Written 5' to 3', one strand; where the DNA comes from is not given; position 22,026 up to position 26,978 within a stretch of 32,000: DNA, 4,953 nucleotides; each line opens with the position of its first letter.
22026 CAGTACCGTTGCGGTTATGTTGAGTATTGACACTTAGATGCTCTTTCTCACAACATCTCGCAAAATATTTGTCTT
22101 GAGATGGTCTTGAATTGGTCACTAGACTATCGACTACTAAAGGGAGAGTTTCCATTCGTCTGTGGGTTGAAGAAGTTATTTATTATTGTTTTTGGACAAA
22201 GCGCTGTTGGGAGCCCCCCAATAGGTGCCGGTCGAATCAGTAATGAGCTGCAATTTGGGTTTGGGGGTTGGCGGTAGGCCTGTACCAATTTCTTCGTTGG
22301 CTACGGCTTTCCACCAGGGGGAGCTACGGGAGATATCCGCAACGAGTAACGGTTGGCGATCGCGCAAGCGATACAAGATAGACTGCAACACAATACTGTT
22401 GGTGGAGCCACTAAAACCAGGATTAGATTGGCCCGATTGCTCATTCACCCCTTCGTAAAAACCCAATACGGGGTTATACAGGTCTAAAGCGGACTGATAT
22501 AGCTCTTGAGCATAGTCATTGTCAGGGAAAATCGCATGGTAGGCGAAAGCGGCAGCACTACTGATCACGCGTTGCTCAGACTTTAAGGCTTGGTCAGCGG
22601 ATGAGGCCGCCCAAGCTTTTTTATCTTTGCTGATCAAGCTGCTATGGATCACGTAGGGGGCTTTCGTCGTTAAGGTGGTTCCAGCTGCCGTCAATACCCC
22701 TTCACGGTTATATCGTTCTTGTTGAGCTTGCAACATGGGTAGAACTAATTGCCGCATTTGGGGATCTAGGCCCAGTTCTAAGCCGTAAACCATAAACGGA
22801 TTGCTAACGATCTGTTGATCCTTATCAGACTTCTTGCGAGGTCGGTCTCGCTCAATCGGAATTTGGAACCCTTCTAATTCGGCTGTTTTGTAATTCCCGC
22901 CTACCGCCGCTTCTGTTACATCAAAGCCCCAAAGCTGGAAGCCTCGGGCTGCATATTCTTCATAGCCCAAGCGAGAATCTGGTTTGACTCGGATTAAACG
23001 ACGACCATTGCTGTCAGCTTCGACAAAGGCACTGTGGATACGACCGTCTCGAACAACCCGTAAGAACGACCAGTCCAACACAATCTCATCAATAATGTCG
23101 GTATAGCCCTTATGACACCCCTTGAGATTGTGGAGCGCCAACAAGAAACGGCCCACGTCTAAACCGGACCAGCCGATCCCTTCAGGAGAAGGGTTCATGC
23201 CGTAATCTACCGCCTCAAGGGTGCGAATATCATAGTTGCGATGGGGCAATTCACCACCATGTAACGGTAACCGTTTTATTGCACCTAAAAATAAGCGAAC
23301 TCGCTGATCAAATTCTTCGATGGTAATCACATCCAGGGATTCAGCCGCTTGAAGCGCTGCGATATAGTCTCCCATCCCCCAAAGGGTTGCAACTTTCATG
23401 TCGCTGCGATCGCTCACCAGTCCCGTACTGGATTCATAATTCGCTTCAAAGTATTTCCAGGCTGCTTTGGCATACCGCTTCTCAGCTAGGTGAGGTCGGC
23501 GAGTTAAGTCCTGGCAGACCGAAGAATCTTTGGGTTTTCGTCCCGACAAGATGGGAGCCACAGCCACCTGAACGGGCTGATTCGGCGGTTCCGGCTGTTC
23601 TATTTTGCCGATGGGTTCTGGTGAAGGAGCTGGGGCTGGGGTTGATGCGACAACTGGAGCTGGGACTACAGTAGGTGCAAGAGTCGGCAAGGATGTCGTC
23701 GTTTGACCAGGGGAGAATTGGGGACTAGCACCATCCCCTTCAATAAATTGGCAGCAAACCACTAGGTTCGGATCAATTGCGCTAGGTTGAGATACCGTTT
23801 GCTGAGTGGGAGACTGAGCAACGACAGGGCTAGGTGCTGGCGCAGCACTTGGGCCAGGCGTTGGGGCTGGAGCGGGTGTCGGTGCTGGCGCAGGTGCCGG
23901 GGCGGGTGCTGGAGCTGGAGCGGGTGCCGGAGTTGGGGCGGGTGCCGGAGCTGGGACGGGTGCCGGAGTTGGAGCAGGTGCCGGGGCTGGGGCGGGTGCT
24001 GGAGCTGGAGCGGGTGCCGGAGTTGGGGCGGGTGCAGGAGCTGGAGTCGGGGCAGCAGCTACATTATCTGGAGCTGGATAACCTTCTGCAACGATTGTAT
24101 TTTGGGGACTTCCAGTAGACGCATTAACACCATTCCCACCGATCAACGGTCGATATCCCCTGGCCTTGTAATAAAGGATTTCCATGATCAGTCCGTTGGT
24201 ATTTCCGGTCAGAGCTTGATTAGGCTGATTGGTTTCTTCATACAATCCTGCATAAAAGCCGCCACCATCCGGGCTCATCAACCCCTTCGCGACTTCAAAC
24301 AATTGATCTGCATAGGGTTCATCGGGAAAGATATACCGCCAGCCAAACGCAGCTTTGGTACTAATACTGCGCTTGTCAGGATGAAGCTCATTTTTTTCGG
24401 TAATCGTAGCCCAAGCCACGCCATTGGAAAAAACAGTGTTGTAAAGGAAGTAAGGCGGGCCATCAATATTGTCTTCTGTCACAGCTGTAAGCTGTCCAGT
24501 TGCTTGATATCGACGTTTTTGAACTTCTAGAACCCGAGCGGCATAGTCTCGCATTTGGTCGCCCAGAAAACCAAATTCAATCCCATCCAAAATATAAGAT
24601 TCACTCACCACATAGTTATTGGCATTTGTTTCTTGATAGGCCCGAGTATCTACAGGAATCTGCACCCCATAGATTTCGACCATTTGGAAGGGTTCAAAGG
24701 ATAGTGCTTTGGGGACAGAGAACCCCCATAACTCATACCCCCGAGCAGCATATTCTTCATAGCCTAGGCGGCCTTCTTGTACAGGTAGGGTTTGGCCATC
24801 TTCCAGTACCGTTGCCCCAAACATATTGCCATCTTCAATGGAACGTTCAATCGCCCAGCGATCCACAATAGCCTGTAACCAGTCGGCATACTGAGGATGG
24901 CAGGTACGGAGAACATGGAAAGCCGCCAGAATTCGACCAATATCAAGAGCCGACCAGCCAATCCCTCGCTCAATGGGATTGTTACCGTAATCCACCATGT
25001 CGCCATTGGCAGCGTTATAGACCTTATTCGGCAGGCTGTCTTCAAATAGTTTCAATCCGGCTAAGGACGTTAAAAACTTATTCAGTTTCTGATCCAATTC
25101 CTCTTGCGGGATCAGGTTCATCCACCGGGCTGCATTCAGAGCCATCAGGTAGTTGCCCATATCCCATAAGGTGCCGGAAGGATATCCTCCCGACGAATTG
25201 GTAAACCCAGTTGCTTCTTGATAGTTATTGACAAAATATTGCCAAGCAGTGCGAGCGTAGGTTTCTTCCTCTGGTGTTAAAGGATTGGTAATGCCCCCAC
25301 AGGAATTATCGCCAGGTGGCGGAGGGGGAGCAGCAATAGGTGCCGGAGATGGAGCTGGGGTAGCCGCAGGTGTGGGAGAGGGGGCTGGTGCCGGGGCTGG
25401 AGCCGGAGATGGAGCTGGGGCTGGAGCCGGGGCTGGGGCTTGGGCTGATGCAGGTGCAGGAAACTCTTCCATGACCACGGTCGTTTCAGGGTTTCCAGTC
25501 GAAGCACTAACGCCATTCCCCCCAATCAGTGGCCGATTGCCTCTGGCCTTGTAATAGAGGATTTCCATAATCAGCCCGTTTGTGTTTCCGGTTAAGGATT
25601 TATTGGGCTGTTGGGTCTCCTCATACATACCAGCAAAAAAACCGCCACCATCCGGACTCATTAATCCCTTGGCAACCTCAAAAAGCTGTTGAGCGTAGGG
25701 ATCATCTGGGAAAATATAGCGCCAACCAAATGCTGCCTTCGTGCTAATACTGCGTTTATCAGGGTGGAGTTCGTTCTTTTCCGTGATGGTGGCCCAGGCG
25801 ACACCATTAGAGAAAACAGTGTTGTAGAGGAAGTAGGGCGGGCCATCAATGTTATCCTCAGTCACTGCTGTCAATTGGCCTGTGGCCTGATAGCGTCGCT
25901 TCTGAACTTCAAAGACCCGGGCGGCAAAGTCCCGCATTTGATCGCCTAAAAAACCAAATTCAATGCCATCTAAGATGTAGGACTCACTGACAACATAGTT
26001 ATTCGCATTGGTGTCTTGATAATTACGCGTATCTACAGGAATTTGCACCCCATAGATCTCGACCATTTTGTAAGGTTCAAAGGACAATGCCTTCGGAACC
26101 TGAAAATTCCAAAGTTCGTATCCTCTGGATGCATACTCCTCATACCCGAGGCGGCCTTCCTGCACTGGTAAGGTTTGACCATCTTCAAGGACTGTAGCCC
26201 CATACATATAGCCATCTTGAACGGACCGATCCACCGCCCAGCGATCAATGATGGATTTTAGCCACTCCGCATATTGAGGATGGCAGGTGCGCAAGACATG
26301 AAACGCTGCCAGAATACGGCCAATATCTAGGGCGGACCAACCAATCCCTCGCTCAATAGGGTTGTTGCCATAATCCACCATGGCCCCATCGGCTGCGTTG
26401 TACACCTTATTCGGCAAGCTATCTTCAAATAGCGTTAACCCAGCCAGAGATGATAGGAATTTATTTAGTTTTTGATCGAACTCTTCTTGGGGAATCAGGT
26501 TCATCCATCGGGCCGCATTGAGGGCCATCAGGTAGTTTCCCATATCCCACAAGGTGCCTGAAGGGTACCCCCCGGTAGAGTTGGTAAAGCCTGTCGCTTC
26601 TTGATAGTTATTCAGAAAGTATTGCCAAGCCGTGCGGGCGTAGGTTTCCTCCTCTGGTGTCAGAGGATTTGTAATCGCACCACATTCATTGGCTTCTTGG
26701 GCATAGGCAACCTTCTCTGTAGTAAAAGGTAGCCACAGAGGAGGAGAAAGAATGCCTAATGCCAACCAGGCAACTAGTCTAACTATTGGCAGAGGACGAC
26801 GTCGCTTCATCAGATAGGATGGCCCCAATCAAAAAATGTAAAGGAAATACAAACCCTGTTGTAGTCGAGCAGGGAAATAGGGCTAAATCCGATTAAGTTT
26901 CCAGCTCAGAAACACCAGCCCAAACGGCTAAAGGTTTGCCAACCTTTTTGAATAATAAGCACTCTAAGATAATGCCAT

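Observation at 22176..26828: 1550-aa secreted protein: three beads of one uncharacterised domain on Pro-Ala strings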

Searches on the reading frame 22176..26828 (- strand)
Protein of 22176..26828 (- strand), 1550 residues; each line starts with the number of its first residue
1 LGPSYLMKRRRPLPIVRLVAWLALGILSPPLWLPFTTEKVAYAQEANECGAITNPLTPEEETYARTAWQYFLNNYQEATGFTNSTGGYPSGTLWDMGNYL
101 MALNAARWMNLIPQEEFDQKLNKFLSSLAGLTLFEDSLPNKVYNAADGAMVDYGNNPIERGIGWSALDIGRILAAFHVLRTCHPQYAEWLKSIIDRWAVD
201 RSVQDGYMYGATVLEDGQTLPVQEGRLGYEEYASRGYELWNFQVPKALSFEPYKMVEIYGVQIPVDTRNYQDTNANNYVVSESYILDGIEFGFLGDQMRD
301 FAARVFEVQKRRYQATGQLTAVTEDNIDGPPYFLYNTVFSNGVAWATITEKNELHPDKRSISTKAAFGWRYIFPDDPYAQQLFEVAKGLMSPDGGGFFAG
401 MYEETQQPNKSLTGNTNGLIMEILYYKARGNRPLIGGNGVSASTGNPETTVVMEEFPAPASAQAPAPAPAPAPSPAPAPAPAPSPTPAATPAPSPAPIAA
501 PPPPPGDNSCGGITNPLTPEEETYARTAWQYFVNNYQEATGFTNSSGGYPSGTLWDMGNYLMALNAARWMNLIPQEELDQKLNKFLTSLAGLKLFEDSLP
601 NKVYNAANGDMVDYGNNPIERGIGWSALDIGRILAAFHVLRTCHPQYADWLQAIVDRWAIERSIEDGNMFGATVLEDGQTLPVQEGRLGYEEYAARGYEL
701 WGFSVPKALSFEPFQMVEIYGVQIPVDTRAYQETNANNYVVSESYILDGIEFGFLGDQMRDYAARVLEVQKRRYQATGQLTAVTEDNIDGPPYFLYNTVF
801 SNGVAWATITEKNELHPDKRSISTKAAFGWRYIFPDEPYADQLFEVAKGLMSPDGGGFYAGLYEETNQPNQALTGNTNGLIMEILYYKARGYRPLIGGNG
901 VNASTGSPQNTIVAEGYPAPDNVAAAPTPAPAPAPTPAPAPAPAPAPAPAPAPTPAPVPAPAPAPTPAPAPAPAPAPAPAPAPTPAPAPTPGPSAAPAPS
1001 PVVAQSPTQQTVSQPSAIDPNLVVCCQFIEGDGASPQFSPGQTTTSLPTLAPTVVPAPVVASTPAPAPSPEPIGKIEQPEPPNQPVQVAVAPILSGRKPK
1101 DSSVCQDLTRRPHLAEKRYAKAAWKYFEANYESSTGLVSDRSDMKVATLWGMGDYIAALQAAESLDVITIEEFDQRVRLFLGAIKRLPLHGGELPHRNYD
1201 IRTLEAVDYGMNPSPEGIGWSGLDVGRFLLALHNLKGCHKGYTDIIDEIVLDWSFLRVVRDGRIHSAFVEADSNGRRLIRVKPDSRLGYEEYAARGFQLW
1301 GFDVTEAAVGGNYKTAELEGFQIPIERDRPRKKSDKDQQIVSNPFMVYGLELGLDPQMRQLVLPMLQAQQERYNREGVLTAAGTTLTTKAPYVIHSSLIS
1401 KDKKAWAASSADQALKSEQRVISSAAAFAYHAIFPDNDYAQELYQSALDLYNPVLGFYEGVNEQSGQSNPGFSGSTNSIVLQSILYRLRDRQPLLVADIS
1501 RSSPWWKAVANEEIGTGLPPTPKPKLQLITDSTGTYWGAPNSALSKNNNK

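Call 7: search_protein_families(library=pfam, proteins=[window:22176-26828:-], max_evalue=0.01)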
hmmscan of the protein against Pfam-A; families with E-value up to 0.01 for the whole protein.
window:22176-26828:- (1550 aa): 1 family
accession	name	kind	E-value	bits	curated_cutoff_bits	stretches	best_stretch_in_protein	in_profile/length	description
PF11329.14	DUF3131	-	0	1587.3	20.3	3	63-430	2-367/367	Protein of unknown function (DUF3131)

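Call 8: search_protein_families(library=ncbifam, proteins=[window:22176-26828:-], max_evalue=0.01)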
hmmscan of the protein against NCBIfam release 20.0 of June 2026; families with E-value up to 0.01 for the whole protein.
window:22176-26828:- (1550 aa): 0 families

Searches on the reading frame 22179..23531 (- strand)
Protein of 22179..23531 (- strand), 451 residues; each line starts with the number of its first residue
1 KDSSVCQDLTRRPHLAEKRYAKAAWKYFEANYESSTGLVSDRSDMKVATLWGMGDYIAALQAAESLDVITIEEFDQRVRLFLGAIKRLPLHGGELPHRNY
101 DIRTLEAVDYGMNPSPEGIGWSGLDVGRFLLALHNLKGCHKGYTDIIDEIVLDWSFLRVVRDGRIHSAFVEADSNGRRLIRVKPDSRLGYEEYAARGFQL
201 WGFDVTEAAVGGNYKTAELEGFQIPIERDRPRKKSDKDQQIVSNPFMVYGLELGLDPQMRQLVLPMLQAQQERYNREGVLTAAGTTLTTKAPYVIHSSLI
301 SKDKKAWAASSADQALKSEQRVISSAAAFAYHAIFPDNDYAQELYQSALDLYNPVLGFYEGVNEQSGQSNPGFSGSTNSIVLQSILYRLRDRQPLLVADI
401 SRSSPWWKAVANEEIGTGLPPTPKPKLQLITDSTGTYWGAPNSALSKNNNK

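Call 83: search_protein_families(library=pfam, proteins=[window:22179-23393:-], max_evalue=1)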
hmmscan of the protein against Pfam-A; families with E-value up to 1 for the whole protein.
window:22179-23393:- (405 aa): 1 family
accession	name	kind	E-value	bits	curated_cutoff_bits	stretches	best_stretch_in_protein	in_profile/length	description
PF11329.14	DUF3131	-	1.7e-129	432.5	20.3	1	2-344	30-366/367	Protein of unknown function (DUF3131)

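Call 107: search_protein_families(library=pfam, proteins=[window:22179-23531:-], max_evalue=10)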
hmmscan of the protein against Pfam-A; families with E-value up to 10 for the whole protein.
window:22179-23531:- (451 aa): 1 family
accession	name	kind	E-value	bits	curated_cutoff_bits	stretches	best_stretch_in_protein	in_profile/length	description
PF11329.14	DUF3131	-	3.5e-145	484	20.3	1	19-390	1-366/367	Protein of unknown function (DUF3131)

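Call 108: predict_structure(alignment_id=A5)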
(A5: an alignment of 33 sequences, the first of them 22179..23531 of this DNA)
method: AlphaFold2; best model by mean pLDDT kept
length: 451 residues; sequences in the alignment: 33
mean_pLDDT: 83.1   pTM: 0.85
mean pLDDT of the five models: 83.1, 82.3, 81.6, 78.8, 75.2
residues with pLDDT >= 90: 252; 70-90: 115; 50-70: 40; < 50: 44
segments of 3 or more residues with pLDDT < 50: 1-3, 416-451
pLDDT, mean of each block of 10 residues (from residue 1): 68 95 98 98 92 97 97 98 97 94 94 90 95 94 96 92 91 90 86 91 82 77 79 53 83 88 91 93 82 77 75 75 93 97 95 94 89 92 97 80 53 46 32 32 33 41
secondary structure, 60 per line:
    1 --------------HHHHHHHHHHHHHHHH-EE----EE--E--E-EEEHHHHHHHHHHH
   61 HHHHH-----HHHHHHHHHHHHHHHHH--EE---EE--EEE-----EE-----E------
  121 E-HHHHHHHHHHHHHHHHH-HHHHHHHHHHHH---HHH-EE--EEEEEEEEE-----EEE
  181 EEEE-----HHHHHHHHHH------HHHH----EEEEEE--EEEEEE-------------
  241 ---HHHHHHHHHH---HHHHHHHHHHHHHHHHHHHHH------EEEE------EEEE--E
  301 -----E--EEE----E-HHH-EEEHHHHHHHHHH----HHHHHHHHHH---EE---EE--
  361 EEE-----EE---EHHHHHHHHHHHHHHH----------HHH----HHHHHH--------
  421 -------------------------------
elements in order: H15-30 E47-49 H50-65 H71-87 E99-101 H123-139 H141-152 E164-172 E178-184 H190-199 H206-209 E214-219 E222-227 H244-253 H257-277 E284-287 E294-297 E309-311 E322-324 H325-334 H339-348 E361-363 H375-389 H407-412

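Call 110: fold_search(model_id=the predicted structure, library=pdb)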
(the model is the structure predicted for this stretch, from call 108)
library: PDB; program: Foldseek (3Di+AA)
matches with E <= 10: 338; with E <= 0.001: 46
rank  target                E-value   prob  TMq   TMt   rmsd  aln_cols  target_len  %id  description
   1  4qt9_A                1.1e-10  1.00  0.58  0.62   5.9       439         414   14  Crystal structure of a putative glucoamylase (BACCAC_03554) from Bacteroides caccae ATCC 43185 at 2.05 A resolution (released 2014-08-06)
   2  4qt9_B                1.3e-10  1.00  0.56  0.61   6.0       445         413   15  Crystal structure of a putative glucoamylase (BACCAC_03554) from Bacteroides caccae ATCC 43185 at 2.05 A resolution (released 2014-08-06)
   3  3eu8_A                1.9e-10  1.00  0.55  0.58   7.0       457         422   15  Crystal structure of putative glucoamylase (YP_210071.1) from Bacteroides fragilis NCTC 9343 at 2.12 A resolution (released 2008-10-21)
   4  5gzh_A                2.8e-10  1.00  0.57  0.60   6.6       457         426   14  Endo-beta-1,2-glucanase from Chitinophaga pinensis - ligand free form (released 2017-03-15)
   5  5gzk_A                6.4e-10  1.00  0.58  0.62   6.4       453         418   13  Endo-beta-1,2-glucanase from Chitinophaga pinensis - sophorotriose and glucose complex (released 2017-03-15)
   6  4gl3                  1.8e-09  1.00  0.55  0.60   7.0       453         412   13  Crystal structure of a putative glucoamylase (BACUNI_03963) from Bacteroides uniformis ATCC 8492 at 2.01 A resolution (released 2012-08-29)
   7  5z06_B                2.9e-09  1.00  0.56  0.39   6.9       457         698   14  Crystal structure of beta-1,2-glucanase from Parabacteroides distasonis (released 2018-05-30)
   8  8xuj_B                4.3e-09  1.00  0.58  0.62   7.5       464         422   11  Structure of beta-1,2-glucanase from Endozoicomonas elysicola (EeSGL1, ligand-free) (released 2025-01-22)
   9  8xuj_A                6.5e-09  1.00  0.57  0.60   7.6       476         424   11  Structure of beta-1,2-glucanase from Endozoicomonas elysicola (EeSGL1, ligand-free) (released 2025-01-22)
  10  5z06_A                9.2e-09  1.00  0.55  0.38   7.3       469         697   13  Crystal structure of beta-1,2-glucanase from Parabacteroides distasonis (released 2018-05-30)
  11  6imw_A                1.2e-08  1.00  0.52  0.48   8.3       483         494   10  The complex structure of endo-beta-1,2-glucanase mutant (E262Q) from Talaromyces funiculosus with beta-1,2-glucan (released 2019-04-10)
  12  6imu_A                1.7e-08  1.00  0.53  0.49   8.6       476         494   12  The apo-structure of endo-beta-1,2-glucanase from Talaromyces funiculosus (released 2019-04-10)
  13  6imu_B                2.1e-08  1.00  0.53  0.49   8.5       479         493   12  The apo-structure of endo-beta-1,2-glucanase from Talaromyces funiculosus (released 2019-04-10)
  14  8wy1_B                6.3e-08  1.00  0.58  0.47   9.4       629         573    9  The structure of cyclization domain in cyclic beta-1,2-glucan synthase from Thermoanaerobacter italicus (released 2024-02-14)
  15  8wy1_A                9.9e-08  1.00  0.60  0.48   9.4       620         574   10  The structure of cyclization domain in cyclic beta-1,2-glucan synthase from Thermoanaerobacter italicus (released 2024-02-14)
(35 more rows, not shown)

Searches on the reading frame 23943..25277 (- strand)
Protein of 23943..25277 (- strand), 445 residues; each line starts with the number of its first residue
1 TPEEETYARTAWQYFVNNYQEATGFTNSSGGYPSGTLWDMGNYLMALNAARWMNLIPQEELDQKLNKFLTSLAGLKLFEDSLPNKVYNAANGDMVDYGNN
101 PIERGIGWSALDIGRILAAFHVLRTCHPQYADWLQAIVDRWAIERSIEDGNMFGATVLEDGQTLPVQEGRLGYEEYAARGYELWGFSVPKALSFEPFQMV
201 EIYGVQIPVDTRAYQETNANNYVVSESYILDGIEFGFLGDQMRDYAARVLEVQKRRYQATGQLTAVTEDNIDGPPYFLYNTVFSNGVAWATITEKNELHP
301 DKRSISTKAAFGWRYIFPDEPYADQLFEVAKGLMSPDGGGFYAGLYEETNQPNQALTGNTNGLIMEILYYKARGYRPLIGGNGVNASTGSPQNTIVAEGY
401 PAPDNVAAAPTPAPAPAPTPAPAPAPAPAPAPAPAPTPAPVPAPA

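Call 107: search_protein_families(library=pfam, proteins=[window:23943-25277:-], max_evalue=10)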
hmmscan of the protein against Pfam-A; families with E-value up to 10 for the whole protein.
window:23943-25277:- (445 aa): 1 family
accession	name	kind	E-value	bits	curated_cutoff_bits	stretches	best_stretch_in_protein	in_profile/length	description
PF11329.14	DUF3131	-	2e-167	557.2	20.3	1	7-374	2-367/367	Protein of unknown function (DUF3131)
